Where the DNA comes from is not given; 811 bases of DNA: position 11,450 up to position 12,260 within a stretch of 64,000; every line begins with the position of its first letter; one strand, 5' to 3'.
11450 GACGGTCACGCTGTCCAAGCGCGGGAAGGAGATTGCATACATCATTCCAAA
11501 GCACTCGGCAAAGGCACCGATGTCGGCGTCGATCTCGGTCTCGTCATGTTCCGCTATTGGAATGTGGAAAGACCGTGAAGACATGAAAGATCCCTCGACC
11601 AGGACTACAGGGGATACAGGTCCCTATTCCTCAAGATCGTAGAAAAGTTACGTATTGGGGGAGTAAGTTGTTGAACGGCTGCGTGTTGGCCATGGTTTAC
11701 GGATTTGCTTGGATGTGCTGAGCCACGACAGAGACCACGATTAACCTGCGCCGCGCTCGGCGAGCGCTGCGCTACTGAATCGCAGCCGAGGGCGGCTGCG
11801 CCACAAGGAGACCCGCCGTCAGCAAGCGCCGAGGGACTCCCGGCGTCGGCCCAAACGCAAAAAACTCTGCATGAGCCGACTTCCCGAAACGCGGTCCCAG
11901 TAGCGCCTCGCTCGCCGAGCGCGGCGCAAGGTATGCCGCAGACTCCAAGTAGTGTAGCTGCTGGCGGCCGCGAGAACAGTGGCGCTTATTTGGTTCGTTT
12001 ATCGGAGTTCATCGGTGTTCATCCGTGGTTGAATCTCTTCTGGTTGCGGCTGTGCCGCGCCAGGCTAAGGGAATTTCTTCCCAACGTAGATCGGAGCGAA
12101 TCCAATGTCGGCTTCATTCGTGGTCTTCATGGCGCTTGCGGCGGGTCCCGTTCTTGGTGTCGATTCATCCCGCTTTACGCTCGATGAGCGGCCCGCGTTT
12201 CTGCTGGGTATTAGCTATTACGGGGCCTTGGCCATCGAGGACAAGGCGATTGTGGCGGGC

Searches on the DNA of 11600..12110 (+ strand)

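Call 57: search_rna_families(source=window, start=11600, end=12110, threshold=evalue, max_evalue=1)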
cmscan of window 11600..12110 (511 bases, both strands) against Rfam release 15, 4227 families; matches with E-value up to 1: 1.
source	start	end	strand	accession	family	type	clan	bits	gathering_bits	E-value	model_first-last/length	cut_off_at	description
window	11612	11665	-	RF02117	FMR1-AS1_1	Gene; lncRNA;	-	18.8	40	0.045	1-56/56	no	FMR1 antisense RNA 1 conserved region 1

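Call 77: search_dna_similar(query=window:11720-11969:+, collection=plasmids, mode=distant, max_rows=8, max_evalue=0.001)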
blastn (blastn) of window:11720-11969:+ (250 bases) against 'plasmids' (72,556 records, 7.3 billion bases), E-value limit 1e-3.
No match.

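Call 78: search_dna_similar(query=window:11720-11969:+, collection=phages, mode=distant, max_rows=8, max_evalue=0.001)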
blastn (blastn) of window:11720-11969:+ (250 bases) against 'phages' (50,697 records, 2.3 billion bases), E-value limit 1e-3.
No match.
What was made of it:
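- No similarity to any plasmid or phage record (calls 77, 78).
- Tried and rejected: Plasmid and phage BLAST: no match (calls 77, 78).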

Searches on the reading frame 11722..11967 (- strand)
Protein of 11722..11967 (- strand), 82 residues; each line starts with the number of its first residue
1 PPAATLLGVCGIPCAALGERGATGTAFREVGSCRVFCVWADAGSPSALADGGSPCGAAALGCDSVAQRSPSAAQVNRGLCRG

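Call 20: find_homologous_proteins(query=window:11722-11967:-, max_evalue=0.01)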
Query seq(82 aa): 3 candidates shared short words with the query, none scored E <= 0.01.
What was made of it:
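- Tried and rejected: Using a translated open frame of copy C to find other copies through called ORFs: no homologues (call 20).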
